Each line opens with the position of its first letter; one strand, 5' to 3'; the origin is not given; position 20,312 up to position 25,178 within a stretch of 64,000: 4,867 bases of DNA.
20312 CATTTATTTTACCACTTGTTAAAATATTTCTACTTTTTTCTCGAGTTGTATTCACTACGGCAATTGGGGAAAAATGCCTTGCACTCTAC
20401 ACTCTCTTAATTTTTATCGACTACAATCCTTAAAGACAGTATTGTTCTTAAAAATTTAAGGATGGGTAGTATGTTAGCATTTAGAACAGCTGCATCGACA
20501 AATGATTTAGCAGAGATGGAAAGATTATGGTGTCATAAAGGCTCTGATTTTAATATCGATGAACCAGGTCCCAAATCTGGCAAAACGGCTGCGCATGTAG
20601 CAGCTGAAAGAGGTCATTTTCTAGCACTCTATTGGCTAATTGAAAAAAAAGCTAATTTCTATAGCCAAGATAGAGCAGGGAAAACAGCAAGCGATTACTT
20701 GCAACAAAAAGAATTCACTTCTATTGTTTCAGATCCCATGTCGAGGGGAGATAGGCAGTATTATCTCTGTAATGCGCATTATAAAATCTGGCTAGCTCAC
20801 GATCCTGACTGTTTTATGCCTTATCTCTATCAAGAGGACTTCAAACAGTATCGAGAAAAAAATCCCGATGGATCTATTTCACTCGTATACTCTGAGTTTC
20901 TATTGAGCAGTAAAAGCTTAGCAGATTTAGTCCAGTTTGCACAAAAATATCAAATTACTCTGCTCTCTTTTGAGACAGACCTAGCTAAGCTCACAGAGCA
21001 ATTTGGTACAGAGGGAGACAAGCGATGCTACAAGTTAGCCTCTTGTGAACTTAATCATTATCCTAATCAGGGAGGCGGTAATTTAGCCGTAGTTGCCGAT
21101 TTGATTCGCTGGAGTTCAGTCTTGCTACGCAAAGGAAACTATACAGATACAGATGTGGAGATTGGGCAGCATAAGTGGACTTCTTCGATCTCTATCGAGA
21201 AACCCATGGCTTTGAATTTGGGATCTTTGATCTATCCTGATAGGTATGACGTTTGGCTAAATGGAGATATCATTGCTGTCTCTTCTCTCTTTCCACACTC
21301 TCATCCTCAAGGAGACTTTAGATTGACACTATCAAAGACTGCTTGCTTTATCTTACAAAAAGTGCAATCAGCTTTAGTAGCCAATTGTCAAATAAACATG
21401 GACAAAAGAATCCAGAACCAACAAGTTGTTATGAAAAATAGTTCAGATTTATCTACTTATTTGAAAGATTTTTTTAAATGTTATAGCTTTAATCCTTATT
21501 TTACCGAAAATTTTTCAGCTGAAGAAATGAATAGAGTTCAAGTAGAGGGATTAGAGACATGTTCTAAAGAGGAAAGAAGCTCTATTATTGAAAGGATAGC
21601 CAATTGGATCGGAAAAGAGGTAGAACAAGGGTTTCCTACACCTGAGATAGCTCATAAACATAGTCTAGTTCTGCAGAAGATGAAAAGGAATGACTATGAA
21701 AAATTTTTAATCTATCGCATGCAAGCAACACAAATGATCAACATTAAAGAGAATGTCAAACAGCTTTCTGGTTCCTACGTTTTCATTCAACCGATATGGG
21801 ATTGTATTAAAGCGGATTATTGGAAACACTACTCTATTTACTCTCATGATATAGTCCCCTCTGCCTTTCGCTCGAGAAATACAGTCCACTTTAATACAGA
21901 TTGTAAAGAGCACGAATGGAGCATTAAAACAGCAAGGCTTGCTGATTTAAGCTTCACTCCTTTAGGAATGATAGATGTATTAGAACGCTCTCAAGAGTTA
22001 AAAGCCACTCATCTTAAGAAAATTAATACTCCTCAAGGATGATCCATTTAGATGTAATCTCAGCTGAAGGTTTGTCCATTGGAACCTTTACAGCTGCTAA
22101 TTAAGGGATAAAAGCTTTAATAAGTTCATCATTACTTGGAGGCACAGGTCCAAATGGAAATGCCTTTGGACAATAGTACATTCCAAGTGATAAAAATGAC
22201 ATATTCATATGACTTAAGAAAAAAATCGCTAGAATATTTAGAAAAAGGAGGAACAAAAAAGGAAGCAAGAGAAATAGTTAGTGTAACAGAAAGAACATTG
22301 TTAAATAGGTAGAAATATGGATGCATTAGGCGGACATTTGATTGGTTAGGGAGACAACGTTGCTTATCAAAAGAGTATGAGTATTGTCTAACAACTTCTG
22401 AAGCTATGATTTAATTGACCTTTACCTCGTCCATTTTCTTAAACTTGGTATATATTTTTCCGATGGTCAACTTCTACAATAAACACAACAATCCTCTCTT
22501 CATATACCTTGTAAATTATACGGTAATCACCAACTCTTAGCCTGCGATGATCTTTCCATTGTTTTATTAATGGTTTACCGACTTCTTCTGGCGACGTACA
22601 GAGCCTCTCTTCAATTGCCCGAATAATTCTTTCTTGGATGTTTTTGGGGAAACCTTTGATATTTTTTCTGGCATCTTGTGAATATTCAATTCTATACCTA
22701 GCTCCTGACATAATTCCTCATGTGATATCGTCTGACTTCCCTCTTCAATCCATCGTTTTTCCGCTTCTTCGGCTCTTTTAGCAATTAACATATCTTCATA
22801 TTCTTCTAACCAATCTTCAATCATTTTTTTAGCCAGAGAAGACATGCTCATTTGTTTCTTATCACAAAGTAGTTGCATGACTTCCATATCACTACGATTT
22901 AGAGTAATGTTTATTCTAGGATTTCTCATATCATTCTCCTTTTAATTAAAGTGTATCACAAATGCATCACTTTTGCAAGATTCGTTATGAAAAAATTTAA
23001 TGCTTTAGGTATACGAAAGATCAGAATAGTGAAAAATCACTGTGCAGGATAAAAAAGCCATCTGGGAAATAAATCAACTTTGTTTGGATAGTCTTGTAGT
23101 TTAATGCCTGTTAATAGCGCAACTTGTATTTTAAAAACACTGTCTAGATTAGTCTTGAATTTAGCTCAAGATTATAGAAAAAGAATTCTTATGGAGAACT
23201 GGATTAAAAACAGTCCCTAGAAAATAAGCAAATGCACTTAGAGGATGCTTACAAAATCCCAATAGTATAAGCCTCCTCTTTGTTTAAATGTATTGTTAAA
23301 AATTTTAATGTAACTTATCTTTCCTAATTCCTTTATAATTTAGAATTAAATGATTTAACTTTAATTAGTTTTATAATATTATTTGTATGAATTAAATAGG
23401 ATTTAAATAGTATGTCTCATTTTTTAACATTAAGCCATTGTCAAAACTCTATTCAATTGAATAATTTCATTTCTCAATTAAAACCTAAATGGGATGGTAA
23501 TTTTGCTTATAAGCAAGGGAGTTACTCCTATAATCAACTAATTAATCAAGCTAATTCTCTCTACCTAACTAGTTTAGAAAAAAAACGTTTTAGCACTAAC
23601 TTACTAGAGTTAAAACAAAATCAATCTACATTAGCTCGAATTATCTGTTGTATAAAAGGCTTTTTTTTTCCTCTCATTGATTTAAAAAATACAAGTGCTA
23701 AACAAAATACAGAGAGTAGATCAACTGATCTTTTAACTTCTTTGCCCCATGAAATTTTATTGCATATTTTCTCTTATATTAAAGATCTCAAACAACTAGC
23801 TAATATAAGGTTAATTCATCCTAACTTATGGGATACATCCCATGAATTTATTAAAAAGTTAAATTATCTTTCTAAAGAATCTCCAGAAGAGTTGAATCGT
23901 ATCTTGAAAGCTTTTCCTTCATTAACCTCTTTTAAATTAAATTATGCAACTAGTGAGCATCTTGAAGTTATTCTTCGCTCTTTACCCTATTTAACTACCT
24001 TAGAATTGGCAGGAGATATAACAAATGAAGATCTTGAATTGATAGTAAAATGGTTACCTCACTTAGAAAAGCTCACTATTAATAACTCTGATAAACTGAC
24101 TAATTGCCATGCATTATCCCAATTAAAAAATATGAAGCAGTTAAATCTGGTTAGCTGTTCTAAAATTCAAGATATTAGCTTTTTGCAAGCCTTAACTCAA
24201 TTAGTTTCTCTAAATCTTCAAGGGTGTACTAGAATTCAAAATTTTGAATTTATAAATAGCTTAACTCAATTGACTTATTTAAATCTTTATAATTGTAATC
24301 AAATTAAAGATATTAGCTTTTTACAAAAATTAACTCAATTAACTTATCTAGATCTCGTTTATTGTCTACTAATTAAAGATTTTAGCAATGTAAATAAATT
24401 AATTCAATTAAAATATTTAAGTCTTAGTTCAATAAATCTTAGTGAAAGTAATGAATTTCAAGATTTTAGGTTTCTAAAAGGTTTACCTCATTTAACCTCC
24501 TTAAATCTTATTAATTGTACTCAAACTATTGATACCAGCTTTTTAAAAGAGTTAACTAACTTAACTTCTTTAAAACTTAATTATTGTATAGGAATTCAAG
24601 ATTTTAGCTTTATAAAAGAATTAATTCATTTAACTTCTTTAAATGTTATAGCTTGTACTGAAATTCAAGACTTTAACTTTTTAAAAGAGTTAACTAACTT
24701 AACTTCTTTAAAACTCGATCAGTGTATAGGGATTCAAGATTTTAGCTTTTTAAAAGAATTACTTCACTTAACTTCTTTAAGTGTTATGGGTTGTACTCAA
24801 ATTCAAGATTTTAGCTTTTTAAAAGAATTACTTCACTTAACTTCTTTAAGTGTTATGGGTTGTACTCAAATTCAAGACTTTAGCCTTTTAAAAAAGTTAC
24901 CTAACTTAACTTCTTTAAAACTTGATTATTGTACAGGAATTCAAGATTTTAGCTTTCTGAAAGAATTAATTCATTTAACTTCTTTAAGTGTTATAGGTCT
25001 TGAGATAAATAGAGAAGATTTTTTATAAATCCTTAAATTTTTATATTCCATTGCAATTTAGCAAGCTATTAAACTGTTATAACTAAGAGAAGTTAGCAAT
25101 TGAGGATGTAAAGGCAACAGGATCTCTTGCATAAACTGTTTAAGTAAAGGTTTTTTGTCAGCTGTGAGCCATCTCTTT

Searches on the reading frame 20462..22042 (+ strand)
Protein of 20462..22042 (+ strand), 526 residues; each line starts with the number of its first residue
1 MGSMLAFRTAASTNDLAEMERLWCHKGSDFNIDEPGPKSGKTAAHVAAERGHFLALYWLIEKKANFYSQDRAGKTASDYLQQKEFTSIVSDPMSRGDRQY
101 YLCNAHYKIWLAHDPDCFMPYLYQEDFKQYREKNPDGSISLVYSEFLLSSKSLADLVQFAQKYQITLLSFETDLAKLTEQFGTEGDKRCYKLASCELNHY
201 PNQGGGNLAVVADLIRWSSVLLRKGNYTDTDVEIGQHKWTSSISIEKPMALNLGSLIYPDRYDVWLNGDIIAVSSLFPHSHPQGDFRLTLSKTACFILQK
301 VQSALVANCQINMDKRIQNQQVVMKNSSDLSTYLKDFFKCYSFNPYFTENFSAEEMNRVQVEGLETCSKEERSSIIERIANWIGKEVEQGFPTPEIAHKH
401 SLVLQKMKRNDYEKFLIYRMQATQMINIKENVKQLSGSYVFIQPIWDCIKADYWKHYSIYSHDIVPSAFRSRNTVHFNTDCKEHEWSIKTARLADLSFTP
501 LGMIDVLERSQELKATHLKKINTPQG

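Call 13: search_protein_families(library=pfam, proteins=[window:20462-22042:+], max_evalue=0.001)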
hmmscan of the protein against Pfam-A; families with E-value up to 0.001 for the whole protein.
window:20462-22042:+ (526 aa): 3 families
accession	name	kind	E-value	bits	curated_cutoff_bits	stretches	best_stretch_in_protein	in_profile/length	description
PF16849.11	Glyco_transf_88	-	1.5e-27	97.1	27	1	99-274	13-187/423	Glycosyltransferase family 88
PF13637.12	Ank_4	-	1.4e-07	32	22.7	1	10-60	4-50/50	Ankyrin repeats (many copies)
PF12796.13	Ank_2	-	0.00023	22.1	27.3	1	10-76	4-63/90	Ankyrin repeats (3 copies)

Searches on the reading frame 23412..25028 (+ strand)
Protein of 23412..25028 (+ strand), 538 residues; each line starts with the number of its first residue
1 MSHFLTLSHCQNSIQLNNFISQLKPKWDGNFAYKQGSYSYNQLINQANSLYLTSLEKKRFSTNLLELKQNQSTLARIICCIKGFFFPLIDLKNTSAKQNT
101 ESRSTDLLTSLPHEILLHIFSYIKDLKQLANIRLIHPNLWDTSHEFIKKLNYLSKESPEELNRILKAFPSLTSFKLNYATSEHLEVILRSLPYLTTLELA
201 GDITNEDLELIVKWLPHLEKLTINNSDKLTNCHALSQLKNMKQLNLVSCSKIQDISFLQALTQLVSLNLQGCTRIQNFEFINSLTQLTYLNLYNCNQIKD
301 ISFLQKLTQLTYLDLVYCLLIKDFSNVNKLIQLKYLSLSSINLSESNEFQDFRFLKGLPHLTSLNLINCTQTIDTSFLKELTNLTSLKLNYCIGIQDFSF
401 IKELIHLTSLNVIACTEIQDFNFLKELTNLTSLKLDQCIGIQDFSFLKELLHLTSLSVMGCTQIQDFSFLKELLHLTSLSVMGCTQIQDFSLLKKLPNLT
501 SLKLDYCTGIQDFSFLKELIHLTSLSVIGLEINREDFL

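Call 13: search_protein_families(library=pfam, proteins=[window:23412-25028:+], max_evalue=0.001)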
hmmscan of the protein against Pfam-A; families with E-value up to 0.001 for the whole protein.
window:23412-25028:+ (538 aa): 8 families
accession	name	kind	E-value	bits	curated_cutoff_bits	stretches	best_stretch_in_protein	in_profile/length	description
PF12799.13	LRR_4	-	2.3e-32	110.7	27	4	262-305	1-43/44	Leucine Rich repeats (2 copies)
PF25013.1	LRR_Zer-1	-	5e-15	56.3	27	1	257-347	3-102/137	Zer-1-like, Leucine-rich repeats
PF25019.1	LRR_R13L1-DRL21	-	2e-10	41.1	27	0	378-438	65-127/127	R13L1/DRL21 LRRs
PF23952.1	LRR_EndoS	-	1.6e-09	38.4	27.9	0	220-283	27-92/116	Endo-beta-N-acetylglucosaminidase EndoS LRR domain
PF23622.1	LRR_At1g61320_AtMIF1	-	1.4e-06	28.4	26.9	0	183-255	83-156/384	At1g61320/AtMIF1, LRR domain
PF12937.12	F-box-like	-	6.6e-06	26.2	24.3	1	109-134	2-26/47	F-box-like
PF23286.1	LRR_13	-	2.2e-05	24.7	30.1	0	193-280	106-191/210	Disease resistance protein RPS4B-like, leucine-rich repeats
PF02154.20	FliM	-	0.00039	20.8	27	0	253-312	28-87/192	Flagellar motor switch protein FliM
